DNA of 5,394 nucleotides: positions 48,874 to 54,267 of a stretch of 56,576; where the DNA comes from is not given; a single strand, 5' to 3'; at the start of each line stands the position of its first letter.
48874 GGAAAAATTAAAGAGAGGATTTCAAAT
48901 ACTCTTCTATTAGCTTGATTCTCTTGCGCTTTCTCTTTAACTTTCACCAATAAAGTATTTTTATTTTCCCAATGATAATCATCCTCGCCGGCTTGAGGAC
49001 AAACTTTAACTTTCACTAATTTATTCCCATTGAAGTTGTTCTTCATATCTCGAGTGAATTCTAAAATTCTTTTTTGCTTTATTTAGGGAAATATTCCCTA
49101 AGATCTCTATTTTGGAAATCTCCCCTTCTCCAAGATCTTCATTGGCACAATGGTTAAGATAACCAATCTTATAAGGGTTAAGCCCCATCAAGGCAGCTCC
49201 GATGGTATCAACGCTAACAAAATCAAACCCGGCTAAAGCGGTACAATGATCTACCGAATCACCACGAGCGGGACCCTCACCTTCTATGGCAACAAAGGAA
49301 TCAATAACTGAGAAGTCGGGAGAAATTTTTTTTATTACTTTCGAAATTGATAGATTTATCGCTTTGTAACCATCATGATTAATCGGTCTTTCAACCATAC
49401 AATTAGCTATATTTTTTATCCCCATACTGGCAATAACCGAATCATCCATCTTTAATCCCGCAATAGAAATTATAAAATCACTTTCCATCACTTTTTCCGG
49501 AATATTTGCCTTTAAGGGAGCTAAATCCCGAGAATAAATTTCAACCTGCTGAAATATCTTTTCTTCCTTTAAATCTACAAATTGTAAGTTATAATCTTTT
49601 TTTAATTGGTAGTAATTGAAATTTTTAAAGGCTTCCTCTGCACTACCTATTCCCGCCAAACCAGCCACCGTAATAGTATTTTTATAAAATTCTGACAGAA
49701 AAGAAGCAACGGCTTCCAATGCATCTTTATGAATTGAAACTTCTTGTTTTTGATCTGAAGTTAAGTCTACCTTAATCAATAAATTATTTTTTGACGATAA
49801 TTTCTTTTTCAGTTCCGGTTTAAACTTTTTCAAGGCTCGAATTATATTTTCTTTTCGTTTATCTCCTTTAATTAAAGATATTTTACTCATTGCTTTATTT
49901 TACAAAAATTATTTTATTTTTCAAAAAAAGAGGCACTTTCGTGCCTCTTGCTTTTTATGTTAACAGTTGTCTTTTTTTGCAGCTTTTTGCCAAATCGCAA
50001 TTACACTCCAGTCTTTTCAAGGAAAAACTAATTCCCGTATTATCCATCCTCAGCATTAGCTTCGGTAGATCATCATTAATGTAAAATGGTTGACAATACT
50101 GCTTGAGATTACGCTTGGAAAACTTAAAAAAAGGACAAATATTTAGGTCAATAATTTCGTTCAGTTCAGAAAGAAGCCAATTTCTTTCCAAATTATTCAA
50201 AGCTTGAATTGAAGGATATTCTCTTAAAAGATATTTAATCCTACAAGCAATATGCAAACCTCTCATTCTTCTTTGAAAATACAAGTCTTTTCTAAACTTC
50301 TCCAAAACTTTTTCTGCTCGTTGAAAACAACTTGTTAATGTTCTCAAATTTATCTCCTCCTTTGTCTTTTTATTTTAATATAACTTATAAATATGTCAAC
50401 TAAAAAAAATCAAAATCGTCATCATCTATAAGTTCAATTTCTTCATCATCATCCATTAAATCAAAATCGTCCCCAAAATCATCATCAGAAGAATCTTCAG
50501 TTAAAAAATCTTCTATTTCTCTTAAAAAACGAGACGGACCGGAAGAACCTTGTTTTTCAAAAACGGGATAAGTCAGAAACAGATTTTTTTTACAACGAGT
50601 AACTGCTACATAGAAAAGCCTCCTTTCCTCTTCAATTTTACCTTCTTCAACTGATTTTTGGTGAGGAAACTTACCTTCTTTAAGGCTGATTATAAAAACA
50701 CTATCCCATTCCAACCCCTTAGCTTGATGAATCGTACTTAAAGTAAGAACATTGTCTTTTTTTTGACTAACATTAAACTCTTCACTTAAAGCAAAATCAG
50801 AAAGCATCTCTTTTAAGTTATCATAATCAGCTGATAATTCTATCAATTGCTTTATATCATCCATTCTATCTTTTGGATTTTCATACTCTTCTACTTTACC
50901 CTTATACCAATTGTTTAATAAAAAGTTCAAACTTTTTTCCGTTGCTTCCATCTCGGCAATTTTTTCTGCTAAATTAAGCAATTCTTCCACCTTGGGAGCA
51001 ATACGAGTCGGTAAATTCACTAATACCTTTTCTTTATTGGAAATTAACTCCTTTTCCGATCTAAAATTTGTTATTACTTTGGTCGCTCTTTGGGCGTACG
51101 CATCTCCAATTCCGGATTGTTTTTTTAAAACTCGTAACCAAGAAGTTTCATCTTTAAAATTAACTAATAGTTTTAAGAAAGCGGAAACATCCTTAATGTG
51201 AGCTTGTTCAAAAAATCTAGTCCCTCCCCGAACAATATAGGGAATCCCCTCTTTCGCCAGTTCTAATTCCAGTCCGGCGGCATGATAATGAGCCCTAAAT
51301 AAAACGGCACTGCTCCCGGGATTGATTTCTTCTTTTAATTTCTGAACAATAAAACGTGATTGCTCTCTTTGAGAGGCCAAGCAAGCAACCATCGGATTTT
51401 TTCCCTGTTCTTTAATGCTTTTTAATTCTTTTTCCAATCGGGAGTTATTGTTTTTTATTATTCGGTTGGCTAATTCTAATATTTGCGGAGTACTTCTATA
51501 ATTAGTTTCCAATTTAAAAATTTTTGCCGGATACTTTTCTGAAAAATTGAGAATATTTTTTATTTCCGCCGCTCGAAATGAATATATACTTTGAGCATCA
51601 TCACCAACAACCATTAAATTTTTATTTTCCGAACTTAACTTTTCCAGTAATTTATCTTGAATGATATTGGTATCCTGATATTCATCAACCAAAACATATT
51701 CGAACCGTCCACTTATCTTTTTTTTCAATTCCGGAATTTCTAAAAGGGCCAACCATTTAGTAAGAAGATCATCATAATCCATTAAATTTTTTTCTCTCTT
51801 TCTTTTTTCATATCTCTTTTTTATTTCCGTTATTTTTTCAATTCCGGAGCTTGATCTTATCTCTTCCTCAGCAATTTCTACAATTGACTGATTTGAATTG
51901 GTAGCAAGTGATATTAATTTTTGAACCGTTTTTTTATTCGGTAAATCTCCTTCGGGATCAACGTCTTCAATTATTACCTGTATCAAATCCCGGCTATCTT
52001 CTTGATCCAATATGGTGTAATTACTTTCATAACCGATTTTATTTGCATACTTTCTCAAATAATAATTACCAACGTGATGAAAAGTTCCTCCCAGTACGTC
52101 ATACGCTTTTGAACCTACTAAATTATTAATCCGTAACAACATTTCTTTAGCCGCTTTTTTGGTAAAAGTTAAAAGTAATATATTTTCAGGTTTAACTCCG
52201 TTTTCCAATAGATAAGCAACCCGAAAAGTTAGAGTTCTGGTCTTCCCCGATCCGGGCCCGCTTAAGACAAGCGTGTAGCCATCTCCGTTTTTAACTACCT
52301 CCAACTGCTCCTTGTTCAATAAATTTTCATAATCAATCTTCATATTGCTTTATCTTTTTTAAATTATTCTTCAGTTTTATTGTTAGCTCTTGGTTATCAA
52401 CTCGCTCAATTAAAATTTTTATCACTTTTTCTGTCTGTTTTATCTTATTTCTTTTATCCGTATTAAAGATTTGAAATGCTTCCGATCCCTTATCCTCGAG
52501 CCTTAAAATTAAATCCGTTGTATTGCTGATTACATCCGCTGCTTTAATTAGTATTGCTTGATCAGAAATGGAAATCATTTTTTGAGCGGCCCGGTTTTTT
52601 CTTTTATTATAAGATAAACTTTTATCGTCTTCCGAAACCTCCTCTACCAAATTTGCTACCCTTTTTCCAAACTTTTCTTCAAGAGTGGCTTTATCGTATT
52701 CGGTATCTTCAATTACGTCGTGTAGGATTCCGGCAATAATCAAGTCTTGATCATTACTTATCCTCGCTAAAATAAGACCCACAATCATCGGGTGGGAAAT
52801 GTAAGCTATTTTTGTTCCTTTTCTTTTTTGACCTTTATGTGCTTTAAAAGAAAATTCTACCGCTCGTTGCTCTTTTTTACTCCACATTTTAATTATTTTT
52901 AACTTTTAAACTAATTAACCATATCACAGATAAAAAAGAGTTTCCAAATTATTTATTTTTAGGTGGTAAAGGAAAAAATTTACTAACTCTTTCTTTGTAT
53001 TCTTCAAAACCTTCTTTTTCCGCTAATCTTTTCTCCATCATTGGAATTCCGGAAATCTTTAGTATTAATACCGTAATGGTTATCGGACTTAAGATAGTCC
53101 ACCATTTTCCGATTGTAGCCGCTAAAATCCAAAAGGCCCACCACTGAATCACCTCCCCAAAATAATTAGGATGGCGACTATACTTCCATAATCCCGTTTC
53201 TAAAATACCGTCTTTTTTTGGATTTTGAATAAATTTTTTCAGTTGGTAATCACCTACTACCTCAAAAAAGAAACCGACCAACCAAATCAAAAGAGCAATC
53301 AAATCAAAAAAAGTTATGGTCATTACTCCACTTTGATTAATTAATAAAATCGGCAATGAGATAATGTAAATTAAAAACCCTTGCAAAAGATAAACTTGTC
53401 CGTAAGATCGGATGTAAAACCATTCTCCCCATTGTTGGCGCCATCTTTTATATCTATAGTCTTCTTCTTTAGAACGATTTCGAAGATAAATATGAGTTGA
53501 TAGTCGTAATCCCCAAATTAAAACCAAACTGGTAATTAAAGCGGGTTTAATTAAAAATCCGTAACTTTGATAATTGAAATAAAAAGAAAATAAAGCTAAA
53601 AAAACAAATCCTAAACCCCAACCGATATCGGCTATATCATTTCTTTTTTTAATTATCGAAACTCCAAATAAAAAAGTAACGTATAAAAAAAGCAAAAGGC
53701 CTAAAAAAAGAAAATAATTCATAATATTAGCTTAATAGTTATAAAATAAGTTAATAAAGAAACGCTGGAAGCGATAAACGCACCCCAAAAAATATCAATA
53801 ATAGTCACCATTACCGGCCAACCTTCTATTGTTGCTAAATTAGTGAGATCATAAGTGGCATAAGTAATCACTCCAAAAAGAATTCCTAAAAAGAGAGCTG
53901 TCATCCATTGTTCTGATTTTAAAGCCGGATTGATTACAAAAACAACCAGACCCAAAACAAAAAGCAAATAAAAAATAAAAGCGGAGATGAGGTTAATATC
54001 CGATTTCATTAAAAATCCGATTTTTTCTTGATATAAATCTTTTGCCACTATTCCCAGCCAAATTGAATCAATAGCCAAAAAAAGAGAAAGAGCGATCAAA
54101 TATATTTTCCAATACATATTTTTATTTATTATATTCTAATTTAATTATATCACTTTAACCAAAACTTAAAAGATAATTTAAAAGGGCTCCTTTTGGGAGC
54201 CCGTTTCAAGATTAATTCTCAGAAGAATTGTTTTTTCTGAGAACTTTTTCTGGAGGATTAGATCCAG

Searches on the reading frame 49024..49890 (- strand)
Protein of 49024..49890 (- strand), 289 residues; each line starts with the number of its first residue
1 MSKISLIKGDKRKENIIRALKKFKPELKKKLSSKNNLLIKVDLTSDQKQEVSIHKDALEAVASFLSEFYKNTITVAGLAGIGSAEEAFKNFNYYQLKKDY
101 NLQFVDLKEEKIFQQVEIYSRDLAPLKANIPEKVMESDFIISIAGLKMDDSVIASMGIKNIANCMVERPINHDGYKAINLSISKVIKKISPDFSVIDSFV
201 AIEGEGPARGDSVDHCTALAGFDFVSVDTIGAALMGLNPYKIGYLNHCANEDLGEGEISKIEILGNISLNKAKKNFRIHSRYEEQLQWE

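Call 24: search_protein_families(library=pfam, proteins=[window:49024-49890:-], max_evalue=0.00001)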
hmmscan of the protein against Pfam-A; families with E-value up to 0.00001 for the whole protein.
window:49024-49890:- (289 aa): 1 family
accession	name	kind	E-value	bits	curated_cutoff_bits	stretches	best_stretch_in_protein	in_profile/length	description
PF04015.17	DUF362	-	7.8e-24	85.3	24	1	38-232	2-199/200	Domain of unknown function (DUF362)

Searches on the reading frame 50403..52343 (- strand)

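Call 24: search_protein_families(library=pfam, proteins=[window:50403-52343:-], max_evalue=0.00001)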
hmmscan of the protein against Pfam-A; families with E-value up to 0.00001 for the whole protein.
window:50403-52343:- (647 aa): 7 families
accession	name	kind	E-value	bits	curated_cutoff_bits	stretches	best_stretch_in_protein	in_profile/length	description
PF00580.27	UvrD-helicase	-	2.2e-76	257.5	23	1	9-272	1-271/271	UvrD/REP helicase N-terminal domain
PF13361.12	UvrD_C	-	3.3e-59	201.5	25.6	1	277-592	2-347/350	UvrD-like helicase C-terminal domain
PF13245.12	AAA_19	-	1.9e-21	77.1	25.1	1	22-257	12-134/134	AAA domain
PF13538.12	UvrD_C_2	-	3.8e-10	39.9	27.4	1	534-590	3-51/52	UvrD-like helicase C-terminal domain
PF01443.25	Viral_helicase1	-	1.7e-09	38.3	21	0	209-306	53-149/228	Viral superfamily 1 RNA helicase core domain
PF13604.12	AAA_30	-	4.1e-07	30.4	27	0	9-68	2-62/191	AAA domain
PF13087.12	AAA_12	-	5.2e-07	29.9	27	0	519-590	125-190/195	AAA domain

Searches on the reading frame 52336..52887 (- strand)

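Call 24: search_protein_families(library=pfam, proteins=[window:52336-52887:-], max_evalue=0.00001)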
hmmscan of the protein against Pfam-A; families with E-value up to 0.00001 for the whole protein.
window:52336-52887:- (184 aa): 2 families
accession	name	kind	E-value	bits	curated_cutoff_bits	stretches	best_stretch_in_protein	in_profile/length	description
PF13328.12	HD_4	-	5e-19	69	27.2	1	9-124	1-125/156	HD domain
PF01966.28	HD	-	1.4e-08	35.5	22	1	29-122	1-115/116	HD domain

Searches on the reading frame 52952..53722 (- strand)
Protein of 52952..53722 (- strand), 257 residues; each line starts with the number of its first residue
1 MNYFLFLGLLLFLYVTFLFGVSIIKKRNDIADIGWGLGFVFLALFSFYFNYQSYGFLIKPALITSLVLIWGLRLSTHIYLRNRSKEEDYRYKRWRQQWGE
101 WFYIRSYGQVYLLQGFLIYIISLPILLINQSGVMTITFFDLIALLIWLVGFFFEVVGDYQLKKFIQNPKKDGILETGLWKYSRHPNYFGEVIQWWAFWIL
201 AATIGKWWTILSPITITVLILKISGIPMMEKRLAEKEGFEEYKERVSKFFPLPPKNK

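Call 24: search_protein_families(library=pfam, proteins=[window:52952-53722:-], max_evalue=0.00001)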
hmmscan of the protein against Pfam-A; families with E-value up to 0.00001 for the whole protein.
window:52952-53722:- (257 aa): 2 families
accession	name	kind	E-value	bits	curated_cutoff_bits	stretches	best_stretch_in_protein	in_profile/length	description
PF06966.17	DUF1295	-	1.6e-66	224.6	20.4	1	19-246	2-235/235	Protein of unknown function (DUF1295)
PF02544.21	Steroid_dh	-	1.9e-06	28.4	22.6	1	139-207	41-110/150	3-oxo-5-alpha-steroid 4-dehydrogenase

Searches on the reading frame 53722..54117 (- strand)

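Call 24: search_protein_families(library=pfam, proteins=[window:53722-54117:-], max_evalue=0.00001)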
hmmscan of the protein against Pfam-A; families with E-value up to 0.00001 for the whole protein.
window:53722-54117:- (132 aa): 1 family
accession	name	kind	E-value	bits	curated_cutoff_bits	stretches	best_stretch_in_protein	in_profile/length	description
PF09945.14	DUF2177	-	2.7e-44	150.7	26.9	1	3-124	2-123/124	Predicted membrane protein (DUF2177)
